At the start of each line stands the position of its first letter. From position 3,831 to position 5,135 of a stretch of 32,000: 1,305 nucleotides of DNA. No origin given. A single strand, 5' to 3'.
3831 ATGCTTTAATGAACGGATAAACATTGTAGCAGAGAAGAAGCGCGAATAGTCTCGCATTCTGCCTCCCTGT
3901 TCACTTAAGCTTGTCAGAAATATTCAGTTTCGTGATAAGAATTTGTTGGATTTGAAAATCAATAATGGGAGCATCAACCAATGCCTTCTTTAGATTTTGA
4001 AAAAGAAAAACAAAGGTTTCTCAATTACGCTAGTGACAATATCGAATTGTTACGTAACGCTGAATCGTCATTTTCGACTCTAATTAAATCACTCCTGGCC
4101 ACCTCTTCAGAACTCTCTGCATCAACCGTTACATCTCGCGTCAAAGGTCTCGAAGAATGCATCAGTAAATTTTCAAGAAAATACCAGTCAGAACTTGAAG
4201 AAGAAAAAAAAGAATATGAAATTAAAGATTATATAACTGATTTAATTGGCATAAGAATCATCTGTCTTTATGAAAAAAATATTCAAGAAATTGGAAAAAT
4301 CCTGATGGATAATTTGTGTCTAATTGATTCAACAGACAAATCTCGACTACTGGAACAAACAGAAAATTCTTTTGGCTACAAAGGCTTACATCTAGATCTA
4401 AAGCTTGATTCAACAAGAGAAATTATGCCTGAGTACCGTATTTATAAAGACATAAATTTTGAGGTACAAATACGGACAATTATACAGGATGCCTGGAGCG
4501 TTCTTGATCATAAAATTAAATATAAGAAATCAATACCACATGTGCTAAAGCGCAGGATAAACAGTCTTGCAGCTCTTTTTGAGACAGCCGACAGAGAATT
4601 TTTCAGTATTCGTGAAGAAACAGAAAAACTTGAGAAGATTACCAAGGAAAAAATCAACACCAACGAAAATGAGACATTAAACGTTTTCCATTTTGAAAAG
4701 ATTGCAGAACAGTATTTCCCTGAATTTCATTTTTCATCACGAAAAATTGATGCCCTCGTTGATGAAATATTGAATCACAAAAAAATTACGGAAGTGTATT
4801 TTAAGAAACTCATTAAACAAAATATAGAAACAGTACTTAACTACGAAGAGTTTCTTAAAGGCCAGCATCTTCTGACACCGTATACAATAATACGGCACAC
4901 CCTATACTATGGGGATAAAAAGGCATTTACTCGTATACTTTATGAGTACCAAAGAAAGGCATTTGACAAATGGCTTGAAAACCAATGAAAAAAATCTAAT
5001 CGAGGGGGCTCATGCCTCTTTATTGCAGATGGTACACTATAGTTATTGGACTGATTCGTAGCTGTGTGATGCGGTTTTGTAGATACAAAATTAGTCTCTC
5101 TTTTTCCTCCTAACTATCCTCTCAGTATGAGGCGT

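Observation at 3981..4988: Orphan RelA/SpoT homologue with a ~120-aa C-terminal extension: candidate single-gene toxSAS / CapRel-like module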

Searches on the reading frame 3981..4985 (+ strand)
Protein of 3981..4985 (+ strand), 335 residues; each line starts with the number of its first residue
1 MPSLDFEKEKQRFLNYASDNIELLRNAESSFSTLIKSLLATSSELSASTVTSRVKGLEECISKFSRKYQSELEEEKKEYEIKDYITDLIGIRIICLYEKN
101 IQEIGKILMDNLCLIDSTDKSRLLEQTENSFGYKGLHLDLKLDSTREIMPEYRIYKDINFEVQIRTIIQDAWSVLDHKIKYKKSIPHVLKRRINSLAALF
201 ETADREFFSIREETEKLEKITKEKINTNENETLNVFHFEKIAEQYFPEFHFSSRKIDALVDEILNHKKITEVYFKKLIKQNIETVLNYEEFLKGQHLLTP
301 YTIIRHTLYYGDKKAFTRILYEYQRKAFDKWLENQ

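Call 3: search_protein_families(library=pfam, proteins=[window:3981-4985:+], max_evalue=1)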
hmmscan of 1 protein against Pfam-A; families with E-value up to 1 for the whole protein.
window:3981-4985:+ (335 aa): 1 family
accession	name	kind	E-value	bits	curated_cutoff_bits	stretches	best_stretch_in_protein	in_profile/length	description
PF04607.23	RelA_SpoT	-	4.6e-15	56.3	27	1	52-184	1-111/113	Region found in RelA / SpoT proteins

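Call 4: search_protein_families(library=ncbifam, proteins=[window:3981-4985:+], max_evalue=1)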
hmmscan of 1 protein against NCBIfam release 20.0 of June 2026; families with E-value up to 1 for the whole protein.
window:3981-4985:+ (335 aa): 3 families
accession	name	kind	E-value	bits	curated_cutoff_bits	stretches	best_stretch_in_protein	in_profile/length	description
NF053588.1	GTPPhKinYjbM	equivalog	1.6e-14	54.1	320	1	32-220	22-198/201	GTP diphosphokinase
NF040608.1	division_SteA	equivalog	0.12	11.2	150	1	263-296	25-58/369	putative cytokinetic ring protein SteA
NF005130.0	PRK06569.1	equivalog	0.18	12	174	1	214-285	44-115/157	F0F1 ATP synthase subunit B'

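Call 5: search_protein_families(library=padloc, proteins=[window:3981-4985:+], max_evalue=1)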
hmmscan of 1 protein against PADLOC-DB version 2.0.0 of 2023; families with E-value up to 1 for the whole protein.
window:3981-4985:+ (335 aa): 1 family
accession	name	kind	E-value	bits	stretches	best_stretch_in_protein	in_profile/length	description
PDLC04999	PDC-S33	-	7.9e-10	36.7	1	26-173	42-175/349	-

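Call 6: search_solved_structures(query=window:3981-4985:+, max_evalue=1, show_alignments=3)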
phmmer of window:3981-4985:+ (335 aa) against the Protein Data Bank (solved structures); distinct sequences matched with E-value up to 1: 8.
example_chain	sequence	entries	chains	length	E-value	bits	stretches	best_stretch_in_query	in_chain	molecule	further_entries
6fgk_A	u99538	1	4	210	3.7e-13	52.9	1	50-214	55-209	GTP pyrophosphokinase YwaC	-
5f2v_V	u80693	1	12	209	4.3e-09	39.5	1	50-222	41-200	GTP pyrophosphokinase YjbM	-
5ded_D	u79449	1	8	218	4.6e-09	39.5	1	50-222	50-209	GTP pyrophosphokinase YjbM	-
5dec_A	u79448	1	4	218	4.9e-09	39.4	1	50-222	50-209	GTP pyrophosphokinase YjbM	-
6ewz_A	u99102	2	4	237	7.1e-09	38.8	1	52-186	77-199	GTP pyrophosphokinase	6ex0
6fgj_A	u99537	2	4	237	7.2e-09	38.8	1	53-185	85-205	GTP pyrophosphokinase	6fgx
2be3_A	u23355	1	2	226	4.5e-07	32.9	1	49-219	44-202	GTP pyrophosphokinase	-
3l9d_A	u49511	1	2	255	1.1e-05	28.3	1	50-218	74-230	Putative GTP pyrophosphokinase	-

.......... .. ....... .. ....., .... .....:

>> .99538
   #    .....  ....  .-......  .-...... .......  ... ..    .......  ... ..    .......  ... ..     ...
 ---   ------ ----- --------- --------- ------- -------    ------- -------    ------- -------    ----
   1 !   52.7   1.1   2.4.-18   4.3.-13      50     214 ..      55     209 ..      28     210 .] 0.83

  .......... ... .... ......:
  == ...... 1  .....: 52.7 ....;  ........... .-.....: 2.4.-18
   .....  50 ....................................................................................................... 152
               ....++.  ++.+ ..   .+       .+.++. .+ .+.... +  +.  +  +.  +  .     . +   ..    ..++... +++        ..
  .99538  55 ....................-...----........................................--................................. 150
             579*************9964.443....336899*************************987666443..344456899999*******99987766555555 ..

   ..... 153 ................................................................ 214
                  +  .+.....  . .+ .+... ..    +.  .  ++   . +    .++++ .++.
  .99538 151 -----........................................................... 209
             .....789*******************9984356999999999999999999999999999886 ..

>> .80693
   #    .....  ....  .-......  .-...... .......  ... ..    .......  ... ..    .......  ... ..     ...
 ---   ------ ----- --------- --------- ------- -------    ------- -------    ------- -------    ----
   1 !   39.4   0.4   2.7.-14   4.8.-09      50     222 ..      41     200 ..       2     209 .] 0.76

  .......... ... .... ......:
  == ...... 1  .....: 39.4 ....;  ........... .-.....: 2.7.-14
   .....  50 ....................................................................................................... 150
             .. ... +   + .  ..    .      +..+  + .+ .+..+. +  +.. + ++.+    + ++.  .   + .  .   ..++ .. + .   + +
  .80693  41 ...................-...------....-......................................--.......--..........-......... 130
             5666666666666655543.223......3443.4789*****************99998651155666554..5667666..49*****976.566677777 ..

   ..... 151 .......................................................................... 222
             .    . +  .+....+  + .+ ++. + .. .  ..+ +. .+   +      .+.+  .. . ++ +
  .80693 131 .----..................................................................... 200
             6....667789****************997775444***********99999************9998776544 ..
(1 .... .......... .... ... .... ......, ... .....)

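Call 7: find_homologous_proteins(query=window:3981-4985:+, max_evalue=0.001)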
Query window:3981-4985:+ (335 aa): 2633 proteins with E <= 0.001 among 6101 candidates; the best 120 are listed.
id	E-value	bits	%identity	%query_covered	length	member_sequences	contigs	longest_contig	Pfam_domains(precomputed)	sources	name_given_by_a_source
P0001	1.2e-208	710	98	100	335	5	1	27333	PF04607.24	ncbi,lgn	-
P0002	3.1e-190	649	90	100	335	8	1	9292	PF04607.24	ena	-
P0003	5.1e-190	649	90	100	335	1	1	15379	PF04607.24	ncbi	-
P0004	1.9e-185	634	87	99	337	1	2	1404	PF04607.24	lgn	-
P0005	1.7e-179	614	85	100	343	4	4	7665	PF04607.24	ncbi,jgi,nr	ncbi:MAG: (p)ppGpp synthetase [Desulfobulbaceae bacterium]|jgi:putative GTP pyrophosphokinase|nr:(p)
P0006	4.9e-178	609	85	100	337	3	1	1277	PF04607.24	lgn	-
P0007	1.6e-172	591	82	100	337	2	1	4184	PF04607.24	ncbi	-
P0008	1.7e-158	545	79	100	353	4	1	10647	PF04607.24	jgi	jgi:ppGpp synthetase/RelA/SpoT-type nucleotidyltranferase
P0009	6.4e-153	527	74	99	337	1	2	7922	PF04607.24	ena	-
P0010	1.6e-151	522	73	99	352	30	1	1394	PF04607.24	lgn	-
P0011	2.5e-151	522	72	100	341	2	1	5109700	PF04607.24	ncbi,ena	-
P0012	4.5e-151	521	73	100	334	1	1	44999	PF04607.24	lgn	-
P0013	1.1e-150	519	72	100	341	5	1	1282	PF04607.24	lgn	-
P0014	6.7e-150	517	74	100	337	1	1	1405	PF04607.24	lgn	-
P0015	7.5e-150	517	73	100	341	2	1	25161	PF04607.24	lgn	-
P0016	1.8e-149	515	73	99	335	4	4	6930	PF04607.24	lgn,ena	-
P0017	1.9e-149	515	72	99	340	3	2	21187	PF04607.24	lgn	-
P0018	3.2e-149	515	72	100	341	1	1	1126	PF04607.24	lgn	-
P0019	3.3e-149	515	73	99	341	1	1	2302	PF04607.24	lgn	-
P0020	3.9e-149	514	72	99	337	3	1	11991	PF04607.24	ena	-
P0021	5.6e-149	514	72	100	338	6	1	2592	PF04607.24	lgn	-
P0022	6.1e-149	514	72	99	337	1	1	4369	PF04607.24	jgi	jgi:ppGpp synthetase/RelA/SpoT-type nucleotidyltranferase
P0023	6.3e-149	514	72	99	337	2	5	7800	PF04607.24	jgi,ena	-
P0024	7.3e-149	513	71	100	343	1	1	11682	PF04607.24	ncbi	-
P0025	7.3e-149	513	72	100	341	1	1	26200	PF04607.24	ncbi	ncbi:MAG: GTP pyrophosphokinase [Desulforhopalus sp.]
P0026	1.5e-148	512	73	100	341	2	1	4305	PF04607.24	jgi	jgi:ppGpp synthetase/RelA/SpoT-type nucleotidyltranferase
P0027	1.8e-148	512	73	99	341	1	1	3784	PF04607.24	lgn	-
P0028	6.6e-148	510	72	100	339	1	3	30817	PF04607.24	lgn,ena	-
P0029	1.2e-146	506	72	100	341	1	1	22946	PF04607.24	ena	-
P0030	1.4e-146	506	70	100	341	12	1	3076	PF04607.24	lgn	-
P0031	1.2e-145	503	70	99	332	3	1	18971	PF04607.24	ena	-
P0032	3.6e-144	498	69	100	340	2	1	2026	PF04607.24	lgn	-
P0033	1.1e-141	490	69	100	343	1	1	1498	PF04607.24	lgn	-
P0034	6.3e-141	487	69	100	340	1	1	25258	PF04607.24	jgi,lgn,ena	-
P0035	1.4e-140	486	69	99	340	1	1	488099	PF04607.24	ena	-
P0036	1.0e-102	362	55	100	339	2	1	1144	PF04607.24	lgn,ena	-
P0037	1.2e-101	358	54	99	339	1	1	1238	PF04607.24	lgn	-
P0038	3.9e-100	353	80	64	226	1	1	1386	PF04607.24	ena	-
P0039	4.8e-100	353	53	100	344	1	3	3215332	PF04607.24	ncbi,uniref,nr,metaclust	ncbi:(p)ppGpp synthetase [Grimontia hollisae]|uniref:RelA/SpoT domain protein n=1 Tax=Grimontia holl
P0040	1.4e-98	348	51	99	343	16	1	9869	PF04607.24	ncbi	ncbi:GTP pyrophosphokinase family protein [Vibrio vulnificus]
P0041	3.1e-98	347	53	100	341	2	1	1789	PF04607.24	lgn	-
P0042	9.3e-98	346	53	99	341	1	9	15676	PF04607.24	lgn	-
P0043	3.9e-97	344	53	99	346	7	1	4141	PF04607.24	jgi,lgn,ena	-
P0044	4.0e-97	344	54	99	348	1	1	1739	PF04607.24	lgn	-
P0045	8.7e-97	342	54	99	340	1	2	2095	PF04607.24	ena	-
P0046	3.3e-96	341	53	99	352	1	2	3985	PF04607.24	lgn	-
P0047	3.9e-96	340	52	99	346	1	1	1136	PF04607.24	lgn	-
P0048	1.3e-95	339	54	99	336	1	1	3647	PF04607.24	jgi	-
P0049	1.9e-95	338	53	100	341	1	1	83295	PF04607.24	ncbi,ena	-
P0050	3.8e-95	337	51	100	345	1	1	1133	PF04607.24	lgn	-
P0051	4.2e-95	337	51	99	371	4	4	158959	PF04607.24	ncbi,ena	ncbi:MAG: GTP pyrophosphokinase family protein [Leptolyngbyaceae cyanobacterium]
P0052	4.5e-95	337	52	99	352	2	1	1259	PF04607.24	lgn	-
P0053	7.0e-95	336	51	99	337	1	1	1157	PF04607.24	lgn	-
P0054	8.7e-95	336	53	99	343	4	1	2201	PF04607.24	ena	-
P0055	1.3e-94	335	49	99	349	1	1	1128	PF04607.24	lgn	-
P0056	1.6e-94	335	51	99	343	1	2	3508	PF04607.24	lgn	-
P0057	3.3e-94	334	50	100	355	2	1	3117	PF04607.24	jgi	jgi:putative GTP pyrophosphokinase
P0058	3.3e-94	334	52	99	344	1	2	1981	PF04607.24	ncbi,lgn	-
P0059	3.4e-94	334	52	99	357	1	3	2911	PF04607.24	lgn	-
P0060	3.5e-94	334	50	100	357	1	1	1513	PF04607.24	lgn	-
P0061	3.7e-94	334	50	99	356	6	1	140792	PF04607.24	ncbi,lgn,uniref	ncbi:GTP pyrophosphokinase [Oceanimonas baumannii]|uniref:GTP pyrophosphokinase n=1 Tax=Oceanimonas 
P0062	3.8e-94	334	50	100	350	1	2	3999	PF04607.24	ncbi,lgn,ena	-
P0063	4.1e-94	334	49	100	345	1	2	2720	PF04607.24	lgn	-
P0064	5.4e-94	333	53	99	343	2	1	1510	PF04607.24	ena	-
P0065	5.6e-94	333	51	100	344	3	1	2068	PF04607.24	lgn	-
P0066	5.9e-94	333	50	100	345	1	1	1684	PF04607.24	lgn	-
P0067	5.9e-94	333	51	100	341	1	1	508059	PF04607.24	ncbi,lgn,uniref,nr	ncbi:(p)ppGpp synthetase [Undibacterium sp. FT79W]|uniref:GTP pyrophosphokinase n=1 Tax=Undibacteriu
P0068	6.3e-94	333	53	99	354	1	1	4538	PF04607.24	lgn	-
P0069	9.0e-94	333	51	100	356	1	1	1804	PF04607.24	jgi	jgi:ppGpp synthetase/RelA/SpoT-type nucleotidyltranferase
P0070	1.3e-93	332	50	99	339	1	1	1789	PF04607.24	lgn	-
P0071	1.7e-93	332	51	99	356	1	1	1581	PF04607.24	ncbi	-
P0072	1.8e-93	332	49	100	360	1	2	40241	PF04607.24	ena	-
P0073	1.8e-93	332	50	99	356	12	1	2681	PF04607.24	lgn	-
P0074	1.8e-93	332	50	100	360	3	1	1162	PF04607.24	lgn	-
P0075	1.9e-93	331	51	100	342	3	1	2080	PF04607.24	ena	-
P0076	1.9e-93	331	50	99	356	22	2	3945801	PF04607.24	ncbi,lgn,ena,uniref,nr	ncbi:GTP pyrophosphokinase [Vreelandella piezotolerans]|uniref:RelA/SpoT domain-containing protein n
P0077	2.2e-93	331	52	99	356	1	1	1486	PF04607.24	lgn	-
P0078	2.6e-93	331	50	99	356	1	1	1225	PF04607.24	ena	-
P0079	2.8e-93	331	51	99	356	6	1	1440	PF04607.24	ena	-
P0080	3.7e-93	331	50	99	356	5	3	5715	PF04607.24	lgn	-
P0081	3.7e-93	331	51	99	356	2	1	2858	PF04607.24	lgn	-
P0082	4.1e-93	330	49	99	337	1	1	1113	PF04607.24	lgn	-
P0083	4.6e-93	330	53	99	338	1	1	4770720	PF04607.24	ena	-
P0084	4.7e-93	330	51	99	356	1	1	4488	PF04607.24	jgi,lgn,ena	-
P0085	4.8e-93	330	50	99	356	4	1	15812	PF04607.24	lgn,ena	-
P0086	5.1e-93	330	51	99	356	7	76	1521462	PF04607.24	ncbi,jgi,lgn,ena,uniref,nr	ncbi:GTP pyrophosphokinase [Stutzerimonas stutzeri]|jgi:putative GTP pyrophosphokinase|uniref:GTP py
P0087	6.2e-93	330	51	99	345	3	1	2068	PF04607.24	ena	-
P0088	6.2e-93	330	50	99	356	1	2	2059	PF04607.24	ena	-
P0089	7.2e-93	330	50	99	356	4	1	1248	PF04607.24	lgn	-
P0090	7.4e-93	330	51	100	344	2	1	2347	PF04607.24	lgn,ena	-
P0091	8.1e-93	329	49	100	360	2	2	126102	PF04607.24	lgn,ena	-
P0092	8.8e-93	329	48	100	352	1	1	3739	PF04607.24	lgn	-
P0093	1.0e-92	329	49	100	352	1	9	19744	PF04607.24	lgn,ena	-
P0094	1.1e-92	329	51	99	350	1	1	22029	PF04607.24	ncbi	ncbi:MAG: (p)ppGpp synthetase [Acidobacteriota bacterium]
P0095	1.2e-92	329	49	100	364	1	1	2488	PF04607.24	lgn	-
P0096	1.3e-92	329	46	99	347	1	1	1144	PF04607.24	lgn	-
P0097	1.9e-92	328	50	99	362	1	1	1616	PF04607.24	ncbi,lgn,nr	ncbi:MAG: (p)ppGpp synthetase [Clostridia bacterium]|nr:(p)ppGpp synthetase [Clostridia bacterium]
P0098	2.2e-92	328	49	99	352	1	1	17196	PF04607.24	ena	-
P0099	2.3e-92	328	49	100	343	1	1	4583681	PF04607.24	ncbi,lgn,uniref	ncbi:GTP pyrophosphokinase [Maridesulfovibrio sp.]|uniref:GTP pyrophosphokinase n=1 Tax=Maridesulfov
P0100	2.7e-92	328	50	100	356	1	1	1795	PF04607.24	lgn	-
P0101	2.9e-92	328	51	99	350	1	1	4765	PF04607.24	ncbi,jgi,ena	-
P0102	4.1e-92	327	50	99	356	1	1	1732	PF04607.24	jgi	jgi:putative GTP pyrophosphokinase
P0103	4.4e-92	327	50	99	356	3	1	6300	PF04607.24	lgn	-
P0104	4.4e-92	327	52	99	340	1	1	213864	PF04607.24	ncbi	ncbi:MAG: hypothetical protein V7739_03885 [Motiliproteus sp.]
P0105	5.8e-92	327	49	100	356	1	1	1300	PF04607.24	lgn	-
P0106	6.1e-92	327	49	99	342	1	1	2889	PF04607.24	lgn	-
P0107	8.4e-92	326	50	100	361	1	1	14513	PF04607.24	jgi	jgi:putative GTP pyrophosphokinase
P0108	9.7e-92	326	49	99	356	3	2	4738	PF04607.24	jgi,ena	-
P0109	1.1e-91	326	48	99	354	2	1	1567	PF04607.24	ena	-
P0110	1.2e-91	326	51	100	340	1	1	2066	PF04607.24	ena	-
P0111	1.4e-91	325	49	100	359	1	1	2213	PF04607.24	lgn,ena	-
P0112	1.7e-91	325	49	100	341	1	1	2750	PF04607.24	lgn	-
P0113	2.0e-91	325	49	100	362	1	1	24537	PF04607.24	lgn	-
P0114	2.0e-91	325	49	100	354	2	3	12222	PF04607.24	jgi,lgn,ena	-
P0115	2.2e-91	325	50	99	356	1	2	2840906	PF04607.24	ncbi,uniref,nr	ncbi:(p)ppGpp synthetase [Salinivibrio kushneri]|uniref:(P)ppGpp synthetase n=1 Tax=Salinivibrio kus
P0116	2.4e-91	325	52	99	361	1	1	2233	PF04607.24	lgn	-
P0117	2.4e-91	325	49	100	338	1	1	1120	PF04607.24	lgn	-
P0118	2.7e-91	324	49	99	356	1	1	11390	PF04607.24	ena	-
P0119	2.7e-91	324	51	100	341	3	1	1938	PF04607.24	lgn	-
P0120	2.7e-91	324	51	99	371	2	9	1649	PF04607.24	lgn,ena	-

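Call 8: find_encoding_contigs(protein=window:3981-4985:+, flank=10000, max_places=6)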
Protein window:3981-4985:+ (335 aa): 3 contigs read that carry it; 3 places shown.
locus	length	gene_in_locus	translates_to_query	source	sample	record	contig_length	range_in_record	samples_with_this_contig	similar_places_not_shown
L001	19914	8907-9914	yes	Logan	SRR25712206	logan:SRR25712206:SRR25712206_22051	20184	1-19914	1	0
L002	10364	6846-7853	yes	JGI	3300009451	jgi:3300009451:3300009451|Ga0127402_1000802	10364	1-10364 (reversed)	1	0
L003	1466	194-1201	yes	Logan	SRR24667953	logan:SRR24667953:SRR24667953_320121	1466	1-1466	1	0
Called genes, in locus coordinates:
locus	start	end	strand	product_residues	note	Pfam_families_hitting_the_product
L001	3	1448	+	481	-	?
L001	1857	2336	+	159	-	-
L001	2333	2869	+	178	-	PF01814:Hemerythrin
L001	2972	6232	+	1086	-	PF02743:dCache_1, PF00672:HAMP (weak), PF00989:PAS, PF08447:PAS_3, PF08448:PAS_4, PF13426:PAS_9, PF00990:GGDEF, PF00563:EAL, +1 more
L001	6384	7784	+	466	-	PF03824:NicO, PF13386:DsbD_2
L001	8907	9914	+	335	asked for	PF04607:RelA_SpoT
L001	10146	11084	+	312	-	PF25881:HH_YBHG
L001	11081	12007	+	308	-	PF02463:SMC_N (faint), PF13175:AAA_15 (faint), PF00005:ABC_tran, PF13304:AAA_21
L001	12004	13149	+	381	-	PF12679:ABC2_membrane_2, PF12698:ABC2_membrane_3, PF01061:ABC2_membrane, PF12730:ABC2_membrane_4 (weak)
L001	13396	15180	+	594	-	PF02730:AFOR_N, PF01314:AFOR_C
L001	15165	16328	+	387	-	PF00596:Aldolase_II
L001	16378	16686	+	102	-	-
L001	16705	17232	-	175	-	-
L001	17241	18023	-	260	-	PF01975:SurE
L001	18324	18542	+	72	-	PF13248:Zn_ribbon_3 (weak)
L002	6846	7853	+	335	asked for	PF04607:RelA_SpoT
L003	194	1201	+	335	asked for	PF04607:RelA_SpoT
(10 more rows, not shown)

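Call 9: find_encoding_contigs(protein=P0001, flank=10000, max_places=6)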
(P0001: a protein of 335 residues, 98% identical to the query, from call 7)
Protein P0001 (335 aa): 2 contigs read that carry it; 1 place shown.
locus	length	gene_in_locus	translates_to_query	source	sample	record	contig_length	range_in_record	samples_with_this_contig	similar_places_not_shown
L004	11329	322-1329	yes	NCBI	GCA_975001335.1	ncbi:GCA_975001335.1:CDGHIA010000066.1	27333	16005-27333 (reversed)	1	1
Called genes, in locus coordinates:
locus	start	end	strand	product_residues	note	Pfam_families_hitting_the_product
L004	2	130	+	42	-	?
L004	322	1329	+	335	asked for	PF04607:RelA_SpoT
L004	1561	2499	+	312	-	PF25881:HH_YBHG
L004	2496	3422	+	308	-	PF13175:AAA_15 (faint), PF02463:SMC_N (faint), PF00005:ABC_tran, PF13304:AAA_21 (weak)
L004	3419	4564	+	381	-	PF12679:ABC2_membrane_2, PF12698:ABC2_membrane_3, PF12730:ABC2_membrane_4 (weak), PF01061:ABC2_membrane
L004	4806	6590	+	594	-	PF02730:AFOR_N, PF01314:AFOR_C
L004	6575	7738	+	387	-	PF00596:Aldolase_II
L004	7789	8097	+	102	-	-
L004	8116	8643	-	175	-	-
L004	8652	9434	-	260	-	PF01975:SurE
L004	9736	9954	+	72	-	PF13248:Zn_ribbon_3 (weak)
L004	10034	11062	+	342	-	-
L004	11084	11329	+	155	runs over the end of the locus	PF00561:Abhydrolase_1, PF05728:UPF0227 (weak), PF12146:Hydrolase_4 (weak)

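Call 11: search_solved_structures(query=A1, max_evalue=10, show_alignments=0)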
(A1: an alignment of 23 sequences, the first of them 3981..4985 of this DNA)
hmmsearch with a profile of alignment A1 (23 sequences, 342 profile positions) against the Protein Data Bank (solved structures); distinct sequences matched with E-value up to 10: 11.
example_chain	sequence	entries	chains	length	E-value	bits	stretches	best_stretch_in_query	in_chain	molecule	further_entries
6fgk_A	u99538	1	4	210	1.7e-16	63.6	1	46-213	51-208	GTP pyrophosphokinase YwaC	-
6fgj_A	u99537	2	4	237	4.4e-14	55.6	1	47-187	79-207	GTP pyrophosphokinase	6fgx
6ewz_A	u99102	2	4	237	5.2e-14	55.4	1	47-189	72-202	GTP pyrophosphokinase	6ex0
5f2v_V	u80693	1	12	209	9e-14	54.6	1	50-226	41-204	GTP pyrophosphokinase YjbM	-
5ded_D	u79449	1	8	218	9.3e-14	54.6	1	82-226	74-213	GTP pyrophosphokinase YjbM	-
5dec_A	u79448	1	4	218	1e-13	54.4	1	50-226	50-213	GTP pyrophosphokinase YjbM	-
2be3_A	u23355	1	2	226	5.5e-11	45.5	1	41-220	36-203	GTP pyrophosphokinase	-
3l9d_A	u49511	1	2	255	1.6e-10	43.9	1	13-221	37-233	Putative GTP pyrophosphokinase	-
6n7q_A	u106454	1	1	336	0.35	13.2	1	227-304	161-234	Apical membrane antigen-1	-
4r1a_A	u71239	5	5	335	0.37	13.1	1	228-304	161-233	Apical membrane antigen 1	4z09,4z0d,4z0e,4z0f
6n87_A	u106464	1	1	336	0.38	13.1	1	228-304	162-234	Apical membrane antigen-1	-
